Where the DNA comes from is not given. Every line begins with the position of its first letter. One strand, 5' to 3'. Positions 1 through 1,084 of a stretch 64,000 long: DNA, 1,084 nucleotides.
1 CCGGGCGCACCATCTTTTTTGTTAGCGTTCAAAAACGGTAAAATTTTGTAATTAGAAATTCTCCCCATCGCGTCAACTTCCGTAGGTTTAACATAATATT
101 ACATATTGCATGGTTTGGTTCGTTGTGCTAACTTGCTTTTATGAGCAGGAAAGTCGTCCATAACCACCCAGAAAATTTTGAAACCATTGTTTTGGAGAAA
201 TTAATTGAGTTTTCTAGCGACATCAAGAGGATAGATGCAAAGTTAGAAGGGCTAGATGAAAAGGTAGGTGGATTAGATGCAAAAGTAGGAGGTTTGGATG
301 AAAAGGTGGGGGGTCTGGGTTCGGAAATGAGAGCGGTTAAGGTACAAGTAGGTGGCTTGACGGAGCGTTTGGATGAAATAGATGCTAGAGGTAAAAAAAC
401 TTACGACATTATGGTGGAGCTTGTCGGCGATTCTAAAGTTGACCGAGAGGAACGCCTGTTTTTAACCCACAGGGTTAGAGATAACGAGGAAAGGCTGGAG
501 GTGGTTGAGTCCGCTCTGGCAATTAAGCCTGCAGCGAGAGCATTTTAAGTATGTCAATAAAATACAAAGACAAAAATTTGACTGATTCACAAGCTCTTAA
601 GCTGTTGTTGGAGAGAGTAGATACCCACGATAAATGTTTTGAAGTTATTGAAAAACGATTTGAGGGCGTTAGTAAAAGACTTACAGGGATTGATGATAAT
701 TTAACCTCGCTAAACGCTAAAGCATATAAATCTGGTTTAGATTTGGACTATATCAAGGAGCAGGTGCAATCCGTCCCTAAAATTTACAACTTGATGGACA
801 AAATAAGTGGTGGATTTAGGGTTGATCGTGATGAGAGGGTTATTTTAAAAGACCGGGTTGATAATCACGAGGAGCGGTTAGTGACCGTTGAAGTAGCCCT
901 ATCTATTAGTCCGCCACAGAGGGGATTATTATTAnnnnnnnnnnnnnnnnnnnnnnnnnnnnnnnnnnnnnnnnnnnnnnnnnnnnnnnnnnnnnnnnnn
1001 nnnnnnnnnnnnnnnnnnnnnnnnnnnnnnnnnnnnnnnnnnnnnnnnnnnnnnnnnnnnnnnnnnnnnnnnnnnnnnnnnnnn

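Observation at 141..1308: Tandem triplet of paralogous small coiled-coil proteins with conserved termini and divergent cores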

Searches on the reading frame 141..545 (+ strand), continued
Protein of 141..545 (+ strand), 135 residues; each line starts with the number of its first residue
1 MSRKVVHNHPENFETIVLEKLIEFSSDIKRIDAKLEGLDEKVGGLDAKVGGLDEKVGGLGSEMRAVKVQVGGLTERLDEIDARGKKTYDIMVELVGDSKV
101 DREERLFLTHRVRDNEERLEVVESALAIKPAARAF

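Call 31: find_related_loci(query=A6, collection=genome_contigs, flank=6000)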
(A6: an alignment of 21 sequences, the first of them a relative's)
Query A6 (124 aa) in genome_contigs; peptide patterns used: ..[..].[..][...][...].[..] (x = any residue, [..] = any of these).
28 stretches matched a pattern; 9 encode a relative of the query (tblastn E <= 1e-3); 9 distinct loci.
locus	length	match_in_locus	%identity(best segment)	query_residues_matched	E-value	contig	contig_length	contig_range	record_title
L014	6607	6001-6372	48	1-124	1e-33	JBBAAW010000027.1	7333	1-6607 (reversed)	MAG: Patescibacteria group bacterium isolate SO_2017_GW3_51 scaffold_4930_c1_OW296A_2017, whole genome shotgun sequence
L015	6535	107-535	45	1-122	2e-32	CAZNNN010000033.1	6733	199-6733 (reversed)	MAG TPA_asm: uncultured Candidatus Saccharibacteria bacterium isolate binchicken_co387_497 genome assembly, contig: NODE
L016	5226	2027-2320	36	19-123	1e-16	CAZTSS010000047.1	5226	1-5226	MAG TPA_asm: uncultured Candidatus Saccharibacteria bacterium isolate SRP239243_co2_16 genome assembly, contig: NODE_278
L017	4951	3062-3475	36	17-124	4e-16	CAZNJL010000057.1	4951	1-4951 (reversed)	MAG TPA_asm: uncultured Candidatus Saccharibacteria bacterium isolate SRP178699_co1_444 genome assembly, contig: NODE_25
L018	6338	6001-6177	46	55-113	5e-14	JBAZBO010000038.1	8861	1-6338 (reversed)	MAG: Patescibacteria group bacterium isolate SO_2017_GW1_114 NODE_29553_length_8861_cov_0.888367_OW334_2017, whole genom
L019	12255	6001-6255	38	23-107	3e-13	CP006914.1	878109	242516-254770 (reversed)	Candidate division WWE3 bacterium RAAC2_WWE3_1 chromosome, complete genome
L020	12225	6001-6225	33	49-120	6e-11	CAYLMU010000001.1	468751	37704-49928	MAG TPA_asm: uncultured Candidatus Saccharibacteria bacterium isolate SRP193661_co1_136 genome assembly, contig: NODE_4_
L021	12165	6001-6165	31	59-113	1e-8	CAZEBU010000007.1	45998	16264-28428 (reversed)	MAG TPA_asm: uncultured Candidatus Saccharibacteria bacterium isolate SRP128015_co2_294 genome assembly, contig: NODE_18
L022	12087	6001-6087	59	66-94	3e-6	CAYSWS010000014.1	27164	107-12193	MAG TPA_asm: uncultured Candidatus Saccharibacteria bacterium isolate SRP214966_co1_463 genome assembly, contig: NODE_25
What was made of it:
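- All 9 reference-genome loci are Patescibacteria, including WWE3 (call 31). Taxonomic restriction rests on one narrow peptide pattern in the genome scan (call 31) and on a few source names.
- Tried and rejected: The narrower A6 worked (call 31).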

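Call 36: predict_structure(alignment_id=A5)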
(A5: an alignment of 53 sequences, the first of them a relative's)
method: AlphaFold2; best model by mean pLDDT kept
length: 124 residues; sequences in the alignment: 53
mean_pLDDT: 92.7   pTM: 0.55
mean pLDDT of the five models: 92.7, 92.4, 92.1, 90.5, 90.3
residues with pLDDT >= 90: 103; 70-90: 8; 50-70: 12; < 50: 1
segments of 3 or more residues with pLDDT < 50: none
pLDDT, mean of each block of 10 residues (from residue 1): 61 90 98 98 98 99 98 98 98 98 97 89 69
secondary structure, 60 per line:
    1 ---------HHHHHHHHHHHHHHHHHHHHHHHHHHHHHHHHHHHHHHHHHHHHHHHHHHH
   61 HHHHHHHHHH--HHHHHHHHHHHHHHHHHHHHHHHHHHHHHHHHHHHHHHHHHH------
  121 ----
elements in order: H10-70 H73-114

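Call 42: find_encoding_contigs(protein=P0022, flank=6000, max_places=3)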
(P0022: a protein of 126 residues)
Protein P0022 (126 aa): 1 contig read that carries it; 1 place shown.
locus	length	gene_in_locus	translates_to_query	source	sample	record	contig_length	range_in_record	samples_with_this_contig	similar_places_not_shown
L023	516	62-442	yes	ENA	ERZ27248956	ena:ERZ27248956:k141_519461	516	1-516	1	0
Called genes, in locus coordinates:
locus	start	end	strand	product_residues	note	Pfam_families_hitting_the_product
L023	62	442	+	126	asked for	-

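Call 43: find_encoding_contigs(protein=P0031, flank=6000, max_places=3)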
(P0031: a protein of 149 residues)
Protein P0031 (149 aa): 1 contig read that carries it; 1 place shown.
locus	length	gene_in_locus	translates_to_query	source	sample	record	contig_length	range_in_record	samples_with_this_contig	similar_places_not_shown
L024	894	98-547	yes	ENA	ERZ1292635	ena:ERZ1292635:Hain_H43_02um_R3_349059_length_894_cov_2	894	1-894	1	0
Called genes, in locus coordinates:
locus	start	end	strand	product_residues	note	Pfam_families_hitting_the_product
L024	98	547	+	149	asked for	-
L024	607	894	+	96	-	?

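Call 44: fold_search(model_id=the predicted structure, library=pdb)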
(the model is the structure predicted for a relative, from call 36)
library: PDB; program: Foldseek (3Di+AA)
matches with E <= 10: 0; with E <= 0.001: 0
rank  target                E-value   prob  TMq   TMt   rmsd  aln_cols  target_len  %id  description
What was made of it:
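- Tried and rejected: Foldseek against PDB gave 0 hits (call 44).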

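Call 49: search_protein_families(library=pfam, proteins=[P0041, P0043, P0037, P0057, P0052, P0047, P0028, P0029, P0030, P0036], max_evalue=0.001)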
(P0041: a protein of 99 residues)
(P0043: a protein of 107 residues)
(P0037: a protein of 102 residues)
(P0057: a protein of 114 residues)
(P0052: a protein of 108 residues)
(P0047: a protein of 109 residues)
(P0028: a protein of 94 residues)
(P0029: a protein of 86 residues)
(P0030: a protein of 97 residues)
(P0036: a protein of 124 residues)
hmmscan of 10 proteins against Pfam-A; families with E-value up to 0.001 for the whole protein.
P0041 (99 aa): 0 families

P0043 (107 aa): 4 families
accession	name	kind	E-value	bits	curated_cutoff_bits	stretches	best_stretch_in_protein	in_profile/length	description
PF23991.1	DUF7310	-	2.2e-05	25.3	40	0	8-79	3-75/83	Coiled-coil region of unknown function (DUF7310)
PF07889.17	DUF1664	-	0.00037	21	34.6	1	6-73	46-113/124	Protein of unknown function (DUF1664)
PF24073.1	DUF7365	-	0.00053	20.5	27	0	20-77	34-91/101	Coiled-coil region of unknown function (DUF7365)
PF10779.14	XhlA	-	0.00067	20.2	34.7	0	6-39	9-45/67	Haemolysin XhlA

P0037 (102 aa): 3 families
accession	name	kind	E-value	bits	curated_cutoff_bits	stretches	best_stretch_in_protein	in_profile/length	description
PF11083.13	Relaxase_C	-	0.00019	22.1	30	1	28-80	20-73/125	C-terminal helical hairpin domain from relaxase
PF24627.1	PUMA_CC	-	0.00046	20.6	30.1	0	4-72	4-72/74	PUMA coiled-coil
PF10046.14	BLOC1_2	-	0.00053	20.7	33.4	0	4-72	23-90/96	Biogenesis of lysosome-related organelles complex-1 subunit 2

P0057 (114 aa): 0 families

P0052 (108 aa): 2 families
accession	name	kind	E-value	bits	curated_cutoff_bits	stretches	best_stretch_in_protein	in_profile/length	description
PF24073.1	DUF7365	-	7.6e-05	23.2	27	0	12-58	53-99/101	Coiled-coil region of unknown function (DUF7365)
PF22788.2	COP9_hel_rpt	-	0.00053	20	27.2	1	14-85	7-76/232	COP9 signalosome complex subunit 3, N-terminal helical repeats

P0047 (109 aa): 0 families

P0028 (94 aa): 0 families

P0029 (86 aa): 0 families

P0030 (97 aa): 1 family
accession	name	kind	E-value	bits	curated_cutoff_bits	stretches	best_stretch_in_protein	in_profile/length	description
PF23991.1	DUF7310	-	0.00012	23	40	0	16-49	31-64/83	Coiled-coil region of unknown function (DUF7310)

P0036 (124 aa): 7 families
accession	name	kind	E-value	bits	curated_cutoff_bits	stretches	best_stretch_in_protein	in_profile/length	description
PF23991.1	DUF7310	-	5.3e-07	30.5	40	0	13-49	19-54/83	Coiled-coil region of unknown function (DUF7310)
PF10779.14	XhlA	-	5.2e-06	27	34.7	0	31-73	3-45/67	Haemolysin XhlA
PF05377.16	FlaC_arch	-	6.9e-06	26.8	27.8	0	40-86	1-47/55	Flagella accessory protein C (FlaC)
PF24922.1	ACBP4_C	-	0.00016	22.3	31.2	0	16-84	15-83/105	Acyl-CoA-binding domain-containing protein 4-6, C-terminal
PF10473.14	CENP-F_leu_zip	-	0.00054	20.5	34.5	0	17-119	2-101/140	Leucine-rich repeats of kinetochore protein Cenp-F/LEK1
PF01519.22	DUF16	-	0.00073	20.4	40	0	38-111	33-103/104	Protein of unknown function DUF16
PF02346.21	Vac_Fusion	-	0.00098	19.1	24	0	14-61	3-50/56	Chordopoxvirus multifunctional envelope protein A27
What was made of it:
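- On XhlA (PF10779): The family members inspected individually score 20.2 and 27.0 bits (call 49).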

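Call 53: find_encoding_contigs(protein=P0004, flank=2000, max_places=3)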
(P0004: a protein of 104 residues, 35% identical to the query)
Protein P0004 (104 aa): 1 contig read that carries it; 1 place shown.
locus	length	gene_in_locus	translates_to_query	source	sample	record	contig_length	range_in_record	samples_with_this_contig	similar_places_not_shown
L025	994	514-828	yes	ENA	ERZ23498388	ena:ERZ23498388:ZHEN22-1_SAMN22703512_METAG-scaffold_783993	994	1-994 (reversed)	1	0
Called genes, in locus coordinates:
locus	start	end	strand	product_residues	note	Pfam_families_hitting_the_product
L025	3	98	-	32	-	?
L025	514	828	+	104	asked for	-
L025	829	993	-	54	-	?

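Call 68: find_related_loci(query=A6, collection=viral_contigs, flank=5000)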
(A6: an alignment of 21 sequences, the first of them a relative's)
Query A6 (124 aa) in viral_contigs; peptide patterns used: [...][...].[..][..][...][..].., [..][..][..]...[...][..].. (x = any residue, [..] = any of these).
69 stretches matched a pattern, but none encodes a relative of the query by tblastn (E <= 1e-3).
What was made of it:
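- On XhlA (PF10779): There are no viral relatives (call 68).
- No relatives were found in IMG/VR (call 68).
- Tried and rejected: No relatives (call 68).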

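Call 71: list_cluster_members(proteins=[P0001, P0002, P0003, P0016, P0015, P0039, P0049, P0027, P0043, P0036])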
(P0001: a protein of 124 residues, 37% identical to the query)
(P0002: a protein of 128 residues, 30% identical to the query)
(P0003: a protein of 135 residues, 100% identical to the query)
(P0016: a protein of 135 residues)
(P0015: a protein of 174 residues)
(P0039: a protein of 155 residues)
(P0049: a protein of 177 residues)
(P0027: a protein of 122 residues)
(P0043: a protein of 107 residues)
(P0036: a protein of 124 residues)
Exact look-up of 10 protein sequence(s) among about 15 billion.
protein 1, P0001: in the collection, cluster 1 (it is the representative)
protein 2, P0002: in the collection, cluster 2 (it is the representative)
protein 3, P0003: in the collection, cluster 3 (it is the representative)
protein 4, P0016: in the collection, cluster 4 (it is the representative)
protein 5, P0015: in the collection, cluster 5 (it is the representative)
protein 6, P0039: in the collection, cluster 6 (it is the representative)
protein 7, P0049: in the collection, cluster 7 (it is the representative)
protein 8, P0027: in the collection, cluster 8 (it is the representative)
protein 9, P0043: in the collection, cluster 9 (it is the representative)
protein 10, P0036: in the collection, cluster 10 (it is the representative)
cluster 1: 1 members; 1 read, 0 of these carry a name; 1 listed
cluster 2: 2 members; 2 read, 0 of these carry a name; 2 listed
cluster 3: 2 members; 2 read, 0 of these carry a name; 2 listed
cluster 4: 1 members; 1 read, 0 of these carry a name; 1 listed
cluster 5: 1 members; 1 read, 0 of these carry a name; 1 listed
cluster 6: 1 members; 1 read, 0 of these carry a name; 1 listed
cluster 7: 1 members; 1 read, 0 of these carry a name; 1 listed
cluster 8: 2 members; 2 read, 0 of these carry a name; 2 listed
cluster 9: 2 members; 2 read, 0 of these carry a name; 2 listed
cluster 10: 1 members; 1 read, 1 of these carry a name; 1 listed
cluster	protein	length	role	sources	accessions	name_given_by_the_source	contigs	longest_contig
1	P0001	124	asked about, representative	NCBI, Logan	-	-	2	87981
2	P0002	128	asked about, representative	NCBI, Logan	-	-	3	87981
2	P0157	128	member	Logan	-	-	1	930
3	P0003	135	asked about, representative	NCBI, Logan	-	-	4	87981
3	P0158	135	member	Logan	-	-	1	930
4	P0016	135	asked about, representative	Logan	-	-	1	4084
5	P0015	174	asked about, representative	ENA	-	-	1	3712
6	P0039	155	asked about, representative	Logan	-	-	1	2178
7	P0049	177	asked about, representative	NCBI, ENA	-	-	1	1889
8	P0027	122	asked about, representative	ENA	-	-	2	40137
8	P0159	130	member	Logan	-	-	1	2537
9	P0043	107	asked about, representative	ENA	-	-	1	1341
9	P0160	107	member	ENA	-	-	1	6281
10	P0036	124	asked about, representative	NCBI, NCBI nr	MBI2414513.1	hypothetical protein HYV31_01535 [candidate division WWE3 bacterium] | hypothetical protein [candidate division WWE3 bacterium]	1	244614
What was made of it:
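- One cluster is named as WWE3 (call 71).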

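Call 79: search_protein_families(library=padloc, proteins=[P0003, P0002, P0001], max_evalue=0.01)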
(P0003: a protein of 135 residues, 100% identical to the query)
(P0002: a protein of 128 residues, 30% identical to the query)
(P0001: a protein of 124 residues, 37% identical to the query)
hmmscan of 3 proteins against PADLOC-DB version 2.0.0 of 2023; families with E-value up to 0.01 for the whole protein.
P0003 (135 aa): 0 families

P0002 (128 aa): 0 families

P0001 (124 aa): 0 families
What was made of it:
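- On Known anti-phage defence / immunity proteins (PADLOC-DB): No families at E<=0.01 for all three copies (call 79).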

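Call 81: predict_structure(alignment_id=A4)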
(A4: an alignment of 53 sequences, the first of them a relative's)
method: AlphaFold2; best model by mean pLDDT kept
length: 135 residues; sequences in the alignment: 53
mean_pLDDT: 94.4   pTM: 0.56
mean pLDDT of the five models: 94.4, 93.9, 93.5, 91.2, 90.8
residues with pLDDT >= 90: 115; 70-90: 16; 50-70: 4; < 50: 0
segments of 3 or more residues with pLDDT < 50: none
pLDDT, mean of each block of 10 residues (from residue 1): 77 93 98 98 98 98 98 98 98 98 98 96 90 72
secondary structure, 60 per line:
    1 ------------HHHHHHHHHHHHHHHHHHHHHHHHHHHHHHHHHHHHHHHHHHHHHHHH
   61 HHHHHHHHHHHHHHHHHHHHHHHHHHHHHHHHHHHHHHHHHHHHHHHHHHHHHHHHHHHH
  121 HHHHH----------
elements in order: H13-125
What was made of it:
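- On Coiled-coil rod proteins (structural class, not a homologous family): AF2 predicts helices 10-114 and 13-125 with pLDDT > 92 (calls 36, 81).
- AF2 pLDDT is 92.7 and 94.4, with one long helix per protein (calls 36, 81).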

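Call 86: search_protein_families(library=pfam, proteins=[P0054, P0061, P0049, P0015, P0035], max_evalue=0.001)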
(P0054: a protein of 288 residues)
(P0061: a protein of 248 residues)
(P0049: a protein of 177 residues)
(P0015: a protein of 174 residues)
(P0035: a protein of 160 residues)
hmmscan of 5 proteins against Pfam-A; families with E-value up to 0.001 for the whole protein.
P0054 (288 aa): 1 family
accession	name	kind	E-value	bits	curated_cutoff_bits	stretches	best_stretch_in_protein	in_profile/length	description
PF01442.23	Apolipoprotein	-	1.3e-11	45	90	1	55-229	2-173/190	Apolipoprotein A1/A4/E domain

P0061 (248 aa): 26 families (the best 25 are shown)
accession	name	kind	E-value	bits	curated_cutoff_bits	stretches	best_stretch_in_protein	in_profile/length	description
PF07888.16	CALCOCO1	-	1.5e-06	27.8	36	1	31-227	82-278/496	Calcium binding and coiled-coil domain (CALCOCO1) like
PF11559.13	ADIP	-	2.4e-06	28.1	34.3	1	33-114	56-137/151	Afadin- and alpha -actinin-Binding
PF04977.20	DivIC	-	3.3e-06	27.2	28.9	1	31-73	12-54/80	Septum formation initiator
PF15397.11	DUF4618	-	4.2e-06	26.8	34.9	0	71-125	186-239/258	Domain of unknown function (DUF4618)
PF10186.14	ATG14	-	6e-06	26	33.2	1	20-146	50-160/347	Vacuolar sorting 38 and autophagy-related subunit 14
PF02183.23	HALZ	-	8.2e-06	26.3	28.1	0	29-57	12-40/43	Homeobox associated leucine zipper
PF06005.17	ZapB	-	2.1e-05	25.4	31.5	0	42-77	17-52/71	Cell division protein ZapB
PF01166.23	TSC22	-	2.7e-05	24.7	30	0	79-112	15-48/57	TSC-22/dip/bun family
PF16331.10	TolA_bind_tri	-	3.5e-05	24.3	30.1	0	35-81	17-63/76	TolA binding protein trimerisation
PF04728.18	LPP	-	0.0001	23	29.1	0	33-65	4-36/53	Lipoprotein leucine-zipper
PF04108.17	ATG17_like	-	0.0001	22.3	43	1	8-239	107-342/355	Autophagy protein ATG17-like domain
PF07926.17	TPR_MLP1_2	-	0.00014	22.3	36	1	32-117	4-89/129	TPR/MLP1/MLP2-like protein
PF08614.16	ATG16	-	0.00017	22.3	33.7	1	37-116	75-154/200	Autophagy protein 16 (ATG16)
PF00170.26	bZIP_1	-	0.00017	22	27.6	0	71-106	26-61/64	bZIP transcription factor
PF10498.14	IFT57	-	0.00019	20.9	40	1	21-108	267-355/360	Intra-flagellar transport protein 57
PF07889.17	DUF1664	-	0.00038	20.9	34.6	0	40-104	56-120/124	Protein of unknown function (DUF1664)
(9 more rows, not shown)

P0049 (177 aa): 0 families

P0015 (174 aa): 9 families
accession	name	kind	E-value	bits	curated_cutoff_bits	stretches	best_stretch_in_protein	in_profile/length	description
PF05377.16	FlaC_arch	-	6.4e-07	30.1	27.8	1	83-129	1-47/55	Flagella accessory protein C (FlaC)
PF23991.1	DUF7310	-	2.5e-06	28.3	40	0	39-82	29-72/83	Coiled-coil region of unknown function (DUF7310)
PF10046.14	BLOC1_2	-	3.8e-06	27.6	33.4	0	26-83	37-94/96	Biogenesis of lysosome-related organelles complex-1 subunit 2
PF24481.2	CT398_CC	-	7.6e-06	26.3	27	1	13-119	30-139/180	CT398-like coiled coil hairpin domain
PF20667.3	Sec10_N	-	9.4e-06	26.2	27.4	0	75-122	42-90/118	Exocyst complex component Sec10, N-terminal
PF07889.17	DUF1664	-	0.00023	21.6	34.6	0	72-134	49-111/124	Protein of unknown function (DUF1664)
PF13851.11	GAS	-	0.00023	21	32.3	0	11-91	49-129/200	Growth-arrest specific micro-tubule binding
PF19220.6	Rod_CreS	-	0.00037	20.1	100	1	14-168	29-180/359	Crescentin, rod domain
PF14712.11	Snapin_Pallidin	-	0.00043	21.1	29.6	0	49-122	15-88/89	Snapin/Pallidin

P0035 (160 aa): 1 family
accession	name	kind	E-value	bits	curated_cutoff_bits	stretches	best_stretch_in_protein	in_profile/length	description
PF01519.22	DUF16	-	0.00062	20.6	40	0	40-102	41-103/104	Protein of unknown function DUF16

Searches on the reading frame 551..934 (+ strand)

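Call 3: search_protein_families(library=pfam, proteins=[window:551-934:+], max_evalue=10)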
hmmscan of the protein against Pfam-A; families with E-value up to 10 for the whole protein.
window:551-934:+ (128 aa): 5 families
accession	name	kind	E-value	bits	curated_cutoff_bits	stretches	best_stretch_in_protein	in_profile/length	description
PF23991.1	DUF7310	-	0.012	16.6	40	1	94-116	30-52/83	Coiled-coil region of unknown function (DUF7310)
PF04136.21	COG3_N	-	0.039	14.3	27.9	1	6-92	3-85/147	Conserved oligomeric Golgi complex subunit 3, N-terminal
PF05377.16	FlaC_arch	-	0.082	13.8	27.8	1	22-53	8-39/55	Flagella accessory protein C (FlaC)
PF12308.13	Noelin-1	-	0.091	13.3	25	1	13-60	52-99/100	Neurogenesis glycoprotein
PF10779.14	XhlA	-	0.13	12.9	34.7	0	100-115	10-25/67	Haemolysin XhlA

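Call 4: search_protein_families(library=phrogs, proteins=[window:551-934:+], max_evalue=10)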
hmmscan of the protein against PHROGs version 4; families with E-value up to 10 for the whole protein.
window:551-934:+ (128 aa): 8 families
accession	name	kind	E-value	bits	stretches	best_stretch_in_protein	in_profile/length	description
phrog_5553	-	unknown function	0.0029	18.8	1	15-58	22-65/114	-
phrog_12015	-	unknown function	0.014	16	1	31-86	94-150/165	-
phrog_31769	-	unknown function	0.046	14.7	1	81-118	10-47/85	-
phrog_1193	-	other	0.086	13.9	1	18-56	10-48/76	hemolysin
phrog_4572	-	unknown function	0.17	12.8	1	61-85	21-45/123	-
phrog_35940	-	unknown function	0.19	12.7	0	4-35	32-60/75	-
phrog_15795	-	unknown function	0.27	12.5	1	100-123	43-66/86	-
phrog_1009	-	unknown function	0.41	11.7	0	2-49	49-97/103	-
